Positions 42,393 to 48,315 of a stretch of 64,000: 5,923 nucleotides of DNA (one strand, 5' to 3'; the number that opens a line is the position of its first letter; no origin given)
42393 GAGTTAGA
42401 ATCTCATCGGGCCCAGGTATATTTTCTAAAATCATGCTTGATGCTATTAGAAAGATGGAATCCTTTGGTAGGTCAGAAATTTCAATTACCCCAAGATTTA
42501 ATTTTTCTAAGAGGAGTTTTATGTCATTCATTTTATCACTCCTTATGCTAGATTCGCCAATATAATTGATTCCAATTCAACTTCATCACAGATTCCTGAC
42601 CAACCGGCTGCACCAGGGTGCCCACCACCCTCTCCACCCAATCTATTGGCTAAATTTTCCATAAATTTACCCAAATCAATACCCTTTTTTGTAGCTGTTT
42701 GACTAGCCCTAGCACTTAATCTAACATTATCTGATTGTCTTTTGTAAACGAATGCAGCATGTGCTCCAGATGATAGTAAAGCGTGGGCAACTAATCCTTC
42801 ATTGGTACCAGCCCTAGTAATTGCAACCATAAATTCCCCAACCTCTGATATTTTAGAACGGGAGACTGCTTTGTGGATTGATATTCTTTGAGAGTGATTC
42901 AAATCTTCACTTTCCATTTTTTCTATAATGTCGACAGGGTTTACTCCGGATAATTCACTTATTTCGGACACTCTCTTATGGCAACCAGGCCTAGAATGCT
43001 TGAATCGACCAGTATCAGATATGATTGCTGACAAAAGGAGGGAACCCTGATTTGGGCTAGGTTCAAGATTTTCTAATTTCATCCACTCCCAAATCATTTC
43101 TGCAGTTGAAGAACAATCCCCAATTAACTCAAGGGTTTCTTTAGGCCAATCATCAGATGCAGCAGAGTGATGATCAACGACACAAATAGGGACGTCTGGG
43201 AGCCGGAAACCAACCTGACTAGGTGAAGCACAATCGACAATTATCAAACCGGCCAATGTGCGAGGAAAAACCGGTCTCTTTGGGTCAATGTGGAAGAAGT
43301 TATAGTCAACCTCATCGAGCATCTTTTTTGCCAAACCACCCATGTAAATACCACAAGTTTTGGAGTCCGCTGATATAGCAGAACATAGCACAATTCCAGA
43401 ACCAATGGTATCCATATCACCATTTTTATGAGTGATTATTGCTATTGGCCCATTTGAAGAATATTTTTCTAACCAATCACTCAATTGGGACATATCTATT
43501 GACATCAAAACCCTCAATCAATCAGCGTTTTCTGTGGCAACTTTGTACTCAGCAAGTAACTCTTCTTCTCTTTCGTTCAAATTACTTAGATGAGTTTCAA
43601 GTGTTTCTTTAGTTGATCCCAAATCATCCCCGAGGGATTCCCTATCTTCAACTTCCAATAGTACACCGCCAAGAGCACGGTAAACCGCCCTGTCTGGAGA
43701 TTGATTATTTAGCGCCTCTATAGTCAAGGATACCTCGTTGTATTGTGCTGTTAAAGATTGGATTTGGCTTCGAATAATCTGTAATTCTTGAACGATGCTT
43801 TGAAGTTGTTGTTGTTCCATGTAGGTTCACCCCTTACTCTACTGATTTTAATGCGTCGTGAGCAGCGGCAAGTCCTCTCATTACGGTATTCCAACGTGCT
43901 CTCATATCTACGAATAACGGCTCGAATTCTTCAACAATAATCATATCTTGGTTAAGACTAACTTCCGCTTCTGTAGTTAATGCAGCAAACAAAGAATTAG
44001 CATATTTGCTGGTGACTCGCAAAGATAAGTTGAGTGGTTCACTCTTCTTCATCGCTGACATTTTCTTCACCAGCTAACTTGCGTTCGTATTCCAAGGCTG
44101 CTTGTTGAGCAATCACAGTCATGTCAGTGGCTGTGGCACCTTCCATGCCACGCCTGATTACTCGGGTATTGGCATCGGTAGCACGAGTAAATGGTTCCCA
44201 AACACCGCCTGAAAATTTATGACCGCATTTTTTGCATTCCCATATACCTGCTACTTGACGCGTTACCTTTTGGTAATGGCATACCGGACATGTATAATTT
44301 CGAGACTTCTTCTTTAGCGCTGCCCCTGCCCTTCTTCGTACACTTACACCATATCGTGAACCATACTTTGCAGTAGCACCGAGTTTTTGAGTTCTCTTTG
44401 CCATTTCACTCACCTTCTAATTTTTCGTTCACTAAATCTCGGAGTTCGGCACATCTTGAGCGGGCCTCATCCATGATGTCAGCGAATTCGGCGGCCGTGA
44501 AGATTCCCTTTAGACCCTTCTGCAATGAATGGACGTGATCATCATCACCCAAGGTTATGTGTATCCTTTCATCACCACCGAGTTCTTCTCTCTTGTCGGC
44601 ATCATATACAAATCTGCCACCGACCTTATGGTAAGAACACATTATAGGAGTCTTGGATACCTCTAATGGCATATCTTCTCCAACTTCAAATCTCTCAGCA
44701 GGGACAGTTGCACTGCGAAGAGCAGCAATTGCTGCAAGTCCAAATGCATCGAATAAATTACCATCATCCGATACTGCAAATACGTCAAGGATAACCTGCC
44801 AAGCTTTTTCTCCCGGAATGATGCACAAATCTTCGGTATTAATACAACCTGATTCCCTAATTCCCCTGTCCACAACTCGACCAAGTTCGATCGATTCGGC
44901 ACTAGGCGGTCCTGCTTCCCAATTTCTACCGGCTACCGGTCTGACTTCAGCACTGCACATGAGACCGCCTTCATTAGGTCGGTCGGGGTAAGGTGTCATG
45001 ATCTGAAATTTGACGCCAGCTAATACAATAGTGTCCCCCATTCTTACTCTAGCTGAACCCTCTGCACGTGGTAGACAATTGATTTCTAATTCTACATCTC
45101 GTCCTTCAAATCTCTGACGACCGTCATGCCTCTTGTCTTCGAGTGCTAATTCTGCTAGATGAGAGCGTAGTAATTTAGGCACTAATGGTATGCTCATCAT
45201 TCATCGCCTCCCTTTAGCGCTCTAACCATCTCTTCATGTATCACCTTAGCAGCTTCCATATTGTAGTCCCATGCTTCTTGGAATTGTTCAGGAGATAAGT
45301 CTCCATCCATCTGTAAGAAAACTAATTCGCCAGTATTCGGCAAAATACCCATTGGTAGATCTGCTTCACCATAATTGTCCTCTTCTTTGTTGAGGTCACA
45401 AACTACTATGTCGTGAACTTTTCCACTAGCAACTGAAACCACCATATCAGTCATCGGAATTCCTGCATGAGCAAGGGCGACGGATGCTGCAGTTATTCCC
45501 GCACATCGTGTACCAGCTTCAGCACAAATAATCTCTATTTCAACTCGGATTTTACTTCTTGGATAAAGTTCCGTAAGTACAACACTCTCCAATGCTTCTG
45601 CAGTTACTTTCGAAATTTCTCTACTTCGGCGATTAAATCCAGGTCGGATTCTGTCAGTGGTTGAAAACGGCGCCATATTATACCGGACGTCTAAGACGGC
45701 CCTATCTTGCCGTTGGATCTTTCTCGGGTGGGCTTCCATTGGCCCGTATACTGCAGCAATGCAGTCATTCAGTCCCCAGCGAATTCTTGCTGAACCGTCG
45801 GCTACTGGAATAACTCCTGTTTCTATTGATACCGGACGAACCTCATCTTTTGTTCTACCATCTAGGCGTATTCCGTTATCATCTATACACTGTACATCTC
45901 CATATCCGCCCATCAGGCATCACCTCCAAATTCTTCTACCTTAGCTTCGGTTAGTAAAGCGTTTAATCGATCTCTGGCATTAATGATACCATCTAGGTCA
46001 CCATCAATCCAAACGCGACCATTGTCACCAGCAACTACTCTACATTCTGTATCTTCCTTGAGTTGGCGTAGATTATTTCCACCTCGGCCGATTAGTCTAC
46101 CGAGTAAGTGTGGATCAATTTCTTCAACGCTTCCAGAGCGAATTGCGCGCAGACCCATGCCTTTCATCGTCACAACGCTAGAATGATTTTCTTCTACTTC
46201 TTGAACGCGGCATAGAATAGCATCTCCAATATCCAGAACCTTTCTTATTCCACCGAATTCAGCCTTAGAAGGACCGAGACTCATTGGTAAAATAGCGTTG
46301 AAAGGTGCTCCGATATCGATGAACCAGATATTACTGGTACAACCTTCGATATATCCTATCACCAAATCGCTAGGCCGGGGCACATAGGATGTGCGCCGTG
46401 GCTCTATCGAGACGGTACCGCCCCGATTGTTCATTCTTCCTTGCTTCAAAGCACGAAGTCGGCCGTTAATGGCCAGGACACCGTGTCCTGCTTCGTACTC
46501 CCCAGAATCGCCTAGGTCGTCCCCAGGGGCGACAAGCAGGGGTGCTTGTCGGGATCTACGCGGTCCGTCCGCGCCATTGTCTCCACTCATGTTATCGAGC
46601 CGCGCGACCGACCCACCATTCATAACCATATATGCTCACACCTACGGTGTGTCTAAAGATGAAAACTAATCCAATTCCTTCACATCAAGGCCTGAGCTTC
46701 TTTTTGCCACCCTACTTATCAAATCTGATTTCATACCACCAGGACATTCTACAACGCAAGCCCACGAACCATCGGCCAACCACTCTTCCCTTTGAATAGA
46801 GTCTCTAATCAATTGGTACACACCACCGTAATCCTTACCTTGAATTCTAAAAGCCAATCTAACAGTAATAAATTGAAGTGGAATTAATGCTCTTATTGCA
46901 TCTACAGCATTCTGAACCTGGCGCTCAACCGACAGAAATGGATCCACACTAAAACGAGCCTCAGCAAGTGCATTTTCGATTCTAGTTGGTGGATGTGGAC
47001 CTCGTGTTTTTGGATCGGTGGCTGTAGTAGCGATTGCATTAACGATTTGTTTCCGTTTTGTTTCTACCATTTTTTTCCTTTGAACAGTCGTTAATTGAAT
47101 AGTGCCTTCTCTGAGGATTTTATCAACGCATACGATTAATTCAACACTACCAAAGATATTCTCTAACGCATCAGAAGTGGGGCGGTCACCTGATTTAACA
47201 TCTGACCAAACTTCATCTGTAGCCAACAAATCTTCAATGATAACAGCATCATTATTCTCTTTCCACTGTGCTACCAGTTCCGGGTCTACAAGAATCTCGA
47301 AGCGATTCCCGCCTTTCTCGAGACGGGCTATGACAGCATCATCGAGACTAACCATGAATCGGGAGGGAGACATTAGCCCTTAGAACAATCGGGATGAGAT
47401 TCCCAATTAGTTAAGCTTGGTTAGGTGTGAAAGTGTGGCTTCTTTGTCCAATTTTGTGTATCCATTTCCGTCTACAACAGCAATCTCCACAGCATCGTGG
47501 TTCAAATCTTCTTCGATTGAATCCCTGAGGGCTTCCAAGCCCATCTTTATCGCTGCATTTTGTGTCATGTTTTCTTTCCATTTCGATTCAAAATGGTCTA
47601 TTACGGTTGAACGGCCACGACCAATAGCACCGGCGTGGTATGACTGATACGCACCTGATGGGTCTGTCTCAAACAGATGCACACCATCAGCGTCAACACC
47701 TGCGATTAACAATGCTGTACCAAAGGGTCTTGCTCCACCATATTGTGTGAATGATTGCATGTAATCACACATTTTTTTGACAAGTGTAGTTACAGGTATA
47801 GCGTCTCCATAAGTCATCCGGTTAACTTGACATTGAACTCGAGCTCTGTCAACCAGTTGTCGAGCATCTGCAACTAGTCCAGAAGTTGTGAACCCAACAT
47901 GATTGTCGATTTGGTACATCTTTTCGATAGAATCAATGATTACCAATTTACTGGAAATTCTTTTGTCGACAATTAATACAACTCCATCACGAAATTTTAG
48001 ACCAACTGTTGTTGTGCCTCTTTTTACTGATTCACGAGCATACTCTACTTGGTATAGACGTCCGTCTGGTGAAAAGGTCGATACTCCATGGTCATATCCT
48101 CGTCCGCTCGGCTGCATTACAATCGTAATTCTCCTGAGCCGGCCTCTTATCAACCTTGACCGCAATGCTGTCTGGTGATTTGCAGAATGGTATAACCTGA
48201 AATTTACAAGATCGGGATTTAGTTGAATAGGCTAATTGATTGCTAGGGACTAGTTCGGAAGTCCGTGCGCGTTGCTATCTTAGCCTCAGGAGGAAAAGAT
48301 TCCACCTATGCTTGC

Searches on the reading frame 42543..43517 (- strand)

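Call 56: search_protein_families(library=pfam, proteins=[window:42543-43517:-])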
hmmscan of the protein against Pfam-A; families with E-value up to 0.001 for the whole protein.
window:42543-43517:- (324 aa): 2 families
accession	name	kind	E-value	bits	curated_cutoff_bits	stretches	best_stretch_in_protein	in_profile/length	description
PF01368.27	DHH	-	1.7e-12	48.1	28.1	1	25-163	2-123/125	DHH family, N-terminal domain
PF02272.25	DHHA1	-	2.9e-10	41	25.9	1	250-308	29-83/102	DHHA1 domain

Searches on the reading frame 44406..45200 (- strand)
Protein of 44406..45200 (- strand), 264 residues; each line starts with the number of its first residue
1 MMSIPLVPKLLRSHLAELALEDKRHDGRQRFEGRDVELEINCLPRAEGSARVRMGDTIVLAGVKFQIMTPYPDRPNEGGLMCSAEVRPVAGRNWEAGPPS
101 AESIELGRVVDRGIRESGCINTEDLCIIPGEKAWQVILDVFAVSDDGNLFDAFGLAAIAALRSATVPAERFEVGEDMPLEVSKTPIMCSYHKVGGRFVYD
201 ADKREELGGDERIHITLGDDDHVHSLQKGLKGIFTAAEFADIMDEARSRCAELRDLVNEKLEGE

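Call 56: search_protein_families(library=pfam, proteins=[window:44406-45200:-])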
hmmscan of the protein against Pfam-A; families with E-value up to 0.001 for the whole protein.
window:44406-45200:- (264 aa): 2 families
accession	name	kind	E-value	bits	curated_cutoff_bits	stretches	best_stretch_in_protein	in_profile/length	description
PF01138.27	RNase_PH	-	3.7e-30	105.4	25.5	1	32-167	1-130/130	3' exoribonuclease family, domain 1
PF03725.20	RNase_PH_C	-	0.00065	20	20.8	1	185-248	3-66/67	3' exoribonuclease family, domain 2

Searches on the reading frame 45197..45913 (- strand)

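Call 56: search_protein_families(library=pfam, proteins=[window:45197-45913:-])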
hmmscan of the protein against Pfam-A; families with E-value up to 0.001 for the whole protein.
window:45197-45913:- (238 aa): 2 families
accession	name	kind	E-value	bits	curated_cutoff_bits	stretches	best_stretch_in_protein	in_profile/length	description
PF01138.27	RNase_PH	-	4.7e-31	108.4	25.5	1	24-153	1-130/130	3' exoribonuclease family, domain 1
PF03725.20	RNase_PH_C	-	1.6e-10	41.2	20.8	1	156-215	1-61/67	3' exoribonuclease family, domain 2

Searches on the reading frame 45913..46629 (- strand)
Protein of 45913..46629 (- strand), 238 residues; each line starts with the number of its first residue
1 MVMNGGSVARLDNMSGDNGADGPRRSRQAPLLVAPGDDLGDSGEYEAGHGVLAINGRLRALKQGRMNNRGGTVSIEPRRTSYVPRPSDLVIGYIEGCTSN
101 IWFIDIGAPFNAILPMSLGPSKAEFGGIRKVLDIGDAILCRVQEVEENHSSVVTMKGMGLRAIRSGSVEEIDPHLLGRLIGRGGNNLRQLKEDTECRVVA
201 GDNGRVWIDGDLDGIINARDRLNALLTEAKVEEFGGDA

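Call 56: search_protein_families(library=pfam, proteins=[window:45913-46629:-])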
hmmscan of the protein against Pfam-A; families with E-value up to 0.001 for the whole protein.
window:45913-46629:- (238 aa): 5 families
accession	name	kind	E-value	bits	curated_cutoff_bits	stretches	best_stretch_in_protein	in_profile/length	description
PF00013.35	KH_1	-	5.5e-08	32.9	21.5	1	170-223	5-65/66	KH domain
PF21266.3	RRP4_S1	-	9.8e-06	26.1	27.3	0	82-117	2-37/73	RRP4, S1 domain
PF14382.12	ECR1_N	-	3.2e-05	24.1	27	1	32-60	1-29/38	Exosome complex exonuclease RRP4 N-terminal region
PF21262.3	RRP40_S1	-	4.8e-05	23.6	27.1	1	82-149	1-66/83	Exosome complex component RRP40, S1 domain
PF15985.11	KH_6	-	7.1e-05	23.5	27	1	167-210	2-43/47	KH domain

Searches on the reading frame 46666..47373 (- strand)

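Call 56: search_protein_families(library=pfam, proteins=[window:46666-47373:-])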
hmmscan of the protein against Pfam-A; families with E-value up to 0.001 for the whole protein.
window:46666-47373:- (235 aa): 3 families
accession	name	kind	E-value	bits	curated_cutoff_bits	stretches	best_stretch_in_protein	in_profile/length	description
PF01172.24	SBDS_N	-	2.4e-20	72.7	24.6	1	13-100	2-88/88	Shwachman-Bodian-Diamond syndrome (SBDS) N-terminal domain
PF09377.16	SBDS_domain_II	-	1e-19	70.6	27.2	1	108-168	1-61/62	SBDS protein, domain II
PF20268.4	SBDS_C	-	1.3e-08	35.1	27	1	172-228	2-62/71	SBDS protein, C-terminal domain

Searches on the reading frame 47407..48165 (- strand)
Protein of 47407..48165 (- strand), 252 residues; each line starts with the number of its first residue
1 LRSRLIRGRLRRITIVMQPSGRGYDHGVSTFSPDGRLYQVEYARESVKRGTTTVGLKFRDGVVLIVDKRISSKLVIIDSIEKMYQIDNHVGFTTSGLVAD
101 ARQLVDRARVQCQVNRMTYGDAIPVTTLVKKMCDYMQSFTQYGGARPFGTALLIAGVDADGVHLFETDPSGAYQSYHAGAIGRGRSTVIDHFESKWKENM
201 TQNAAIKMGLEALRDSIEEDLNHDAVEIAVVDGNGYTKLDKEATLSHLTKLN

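Call 56: search_protein_families(library=pfam, proteins=[window:47407-48165:-])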
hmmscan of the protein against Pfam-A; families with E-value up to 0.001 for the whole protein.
window:47407-48165:- (252 aa): 2 families
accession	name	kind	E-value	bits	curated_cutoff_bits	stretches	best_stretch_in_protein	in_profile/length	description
PF00227.31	Proteasome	-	9.7e-61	205.1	22.4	1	47-231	1-189/189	Proteasome subunit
PF10584.14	Proteasome_A_N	-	9.2e-12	44.9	27.7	1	24-45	1-22/23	Proteasome subunit A N-terminal signature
